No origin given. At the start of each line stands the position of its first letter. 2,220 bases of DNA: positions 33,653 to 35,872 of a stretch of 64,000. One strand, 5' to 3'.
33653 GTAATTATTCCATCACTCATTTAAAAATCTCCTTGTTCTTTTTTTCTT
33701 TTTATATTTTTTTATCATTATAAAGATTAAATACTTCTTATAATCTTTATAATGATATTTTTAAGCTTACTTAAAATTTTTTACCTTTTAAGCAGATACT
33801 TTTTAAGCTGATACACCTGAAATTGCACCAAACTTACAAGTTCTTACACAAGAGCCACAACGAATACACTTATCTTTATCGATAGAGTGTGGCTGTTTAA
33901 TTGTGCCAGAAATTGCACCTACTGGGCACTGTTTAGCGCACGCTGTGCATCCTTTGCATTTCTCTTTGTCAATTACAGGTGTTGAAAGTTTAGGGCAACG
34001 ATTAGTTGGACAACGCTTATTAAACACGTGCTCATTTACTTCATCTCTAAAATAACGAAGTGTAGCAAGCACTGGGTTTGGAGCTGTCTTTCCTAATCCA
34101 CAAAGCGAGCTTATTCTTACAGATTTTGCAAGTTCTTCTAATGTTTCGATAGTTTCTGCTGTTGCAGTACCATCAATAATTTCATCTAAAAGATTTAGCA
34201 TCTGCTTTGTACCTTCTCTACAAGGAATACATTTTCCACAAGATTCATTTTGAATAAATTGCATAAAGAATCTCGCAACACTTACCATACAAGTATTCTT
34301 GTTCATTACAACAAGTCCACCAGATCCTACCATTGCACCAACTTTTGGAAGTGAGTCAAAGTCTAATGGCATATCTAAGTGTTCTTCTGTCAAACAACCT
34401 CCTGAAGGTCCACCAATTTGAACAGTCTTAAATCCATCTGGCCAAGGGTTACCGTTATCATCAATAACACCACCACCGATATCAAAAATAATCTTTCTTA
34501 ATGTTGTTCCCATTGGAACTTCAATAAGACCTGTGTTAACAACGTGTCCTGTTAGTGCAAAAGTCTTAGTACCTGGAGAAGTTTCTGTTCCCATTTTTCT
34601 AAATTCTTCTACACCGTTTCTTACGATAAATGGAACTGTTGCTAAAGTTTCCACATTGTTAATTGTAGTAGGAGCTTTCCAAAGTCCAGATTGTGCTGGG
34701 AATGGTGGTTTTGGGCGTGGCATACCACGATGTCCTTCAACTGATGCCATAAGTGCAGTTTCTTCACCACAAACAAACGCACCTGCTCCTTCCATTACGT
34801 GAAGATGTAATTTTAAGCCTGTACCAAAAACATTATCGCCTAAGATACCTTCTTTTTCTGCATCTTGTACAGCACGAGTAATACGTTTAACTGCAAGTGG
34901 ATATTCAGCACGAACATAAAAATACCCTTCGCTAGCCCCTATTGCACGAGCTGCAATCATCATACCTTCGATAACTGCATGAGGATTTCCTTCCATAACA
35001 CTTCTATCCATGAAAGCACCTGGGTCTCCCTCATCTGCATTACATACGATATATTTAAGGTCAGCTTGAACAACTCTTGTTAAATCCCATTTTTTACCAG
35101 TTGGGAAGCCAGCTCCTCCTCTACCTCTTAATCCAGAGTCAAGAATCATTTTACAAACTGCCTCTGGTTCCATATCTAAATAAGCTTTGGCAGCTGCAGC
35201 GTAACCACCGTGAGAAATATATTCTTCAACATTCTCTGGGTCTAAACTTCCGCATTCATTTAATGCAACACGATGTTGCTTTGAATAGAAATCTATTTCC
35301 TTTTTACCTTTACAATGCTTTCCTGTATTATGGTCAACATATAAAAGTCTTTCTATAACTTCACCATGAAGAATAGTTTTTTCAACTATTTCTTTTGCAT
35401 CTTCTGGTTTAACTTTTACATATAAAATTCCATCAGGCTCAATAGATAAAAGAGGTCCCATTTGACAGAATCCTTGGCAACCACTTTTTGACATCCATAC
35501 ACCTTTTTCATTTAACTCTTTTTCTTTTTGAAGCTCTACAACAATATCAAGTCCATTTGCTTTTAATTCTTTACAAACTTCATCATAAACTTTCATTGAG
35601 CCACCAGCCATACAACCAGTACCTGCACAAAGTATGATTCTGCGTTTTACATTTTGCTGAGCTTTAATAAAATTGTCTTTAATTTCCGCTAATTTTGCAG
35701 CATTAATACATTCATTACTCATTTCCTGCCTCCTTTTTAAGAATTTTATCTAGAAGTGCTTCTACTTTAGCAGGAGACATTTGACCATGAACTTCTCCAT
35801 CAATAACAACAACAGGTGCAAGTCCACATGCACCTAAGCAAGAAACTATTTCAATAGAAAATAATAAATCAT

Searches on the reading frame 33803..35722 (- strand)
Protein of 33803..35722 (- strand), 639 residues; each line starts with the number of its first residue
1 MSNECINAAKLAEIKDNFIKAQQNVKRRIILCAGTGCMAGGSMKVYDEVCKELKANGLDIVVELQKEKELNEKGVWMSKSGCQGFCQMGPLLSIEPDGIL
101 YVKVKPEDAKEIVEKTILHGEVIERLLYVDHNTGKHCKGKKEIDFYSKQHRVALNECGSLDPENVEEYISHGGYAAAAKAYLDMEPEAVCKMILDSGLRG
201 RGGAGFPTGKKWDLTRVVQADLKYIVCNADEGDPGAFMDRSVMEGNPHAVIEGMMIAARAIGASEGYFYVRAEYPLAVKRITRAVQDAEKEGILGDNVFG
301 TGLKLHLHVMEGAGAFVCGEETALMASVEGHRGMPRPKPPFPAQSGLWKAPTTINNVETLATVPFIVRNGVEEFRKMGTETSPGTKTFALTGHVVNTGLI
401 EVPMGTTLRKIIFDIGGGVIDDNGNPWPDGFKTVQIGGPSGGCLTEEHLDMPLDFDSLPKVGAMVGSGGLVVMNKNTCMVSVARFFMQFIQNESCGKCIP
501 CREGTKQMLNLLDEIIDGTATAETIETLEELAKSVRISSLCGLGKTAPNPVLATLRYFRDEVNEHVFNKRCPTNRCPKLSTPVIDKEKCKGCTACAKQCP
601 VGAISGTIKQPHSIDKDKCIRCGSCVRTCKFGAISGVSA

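Call 71: search_protein_families(library=pfam, proteins=[window:33803-35722:-], max_evalue=0.00001)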
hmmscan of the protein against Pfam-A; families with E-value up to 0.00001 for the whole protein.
window:33803-35722:- (639 aa): 10 families
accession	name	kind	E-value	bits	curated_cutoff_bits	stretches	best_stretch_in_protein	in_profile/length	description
PF01512.22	Complex1_51K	-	1.9e-47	161.4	31.2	1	194-364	2-149/150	Nuo51 FMN-binding domain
PF10589.14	NADH_4Fe-4S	-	5.4e-33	113.2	23.5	1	482-565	2-85/85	NADH-ubiquinone oxidoreductase-F iron-sulfur binding region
PF00037.32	Fer4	-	1.1e-14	54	21.1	2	613-635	2-24/24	4Fe-4S binding domain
PF12837.12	Fer4_6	-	1.6e-11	44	25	2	582-604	2-24/24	4Fe-4S binding domain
PF12797.12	Fer4_2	-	1e-08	35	24.5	0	613-630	4-21/22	4Fe-4S binding domain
PF13237.11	Fer4_10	-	6.6e-08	32.8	25.5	1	582-629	2-52/53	4Fe-4S dicluster domain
PF14697.11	Fer4_21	-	7.9e-07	29.6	35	1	583-631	2-53/59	4Fe-4S dicluster domain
PF13187.11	Fer4_9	-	1.5e-06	28.6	27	1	588-634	1-52/52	4Fe-4S dicluster domain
PF01257.25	2Fe-2S_thioredx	-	2e-06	28.2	24.8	1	20-115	59-143/145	Thioredoxin-like [2Fe-2S] ferredoxin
PF12838.12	Fer4_7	-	4e-06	27.6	27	1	588-633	1-52/52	4Fe-4S dicluster domain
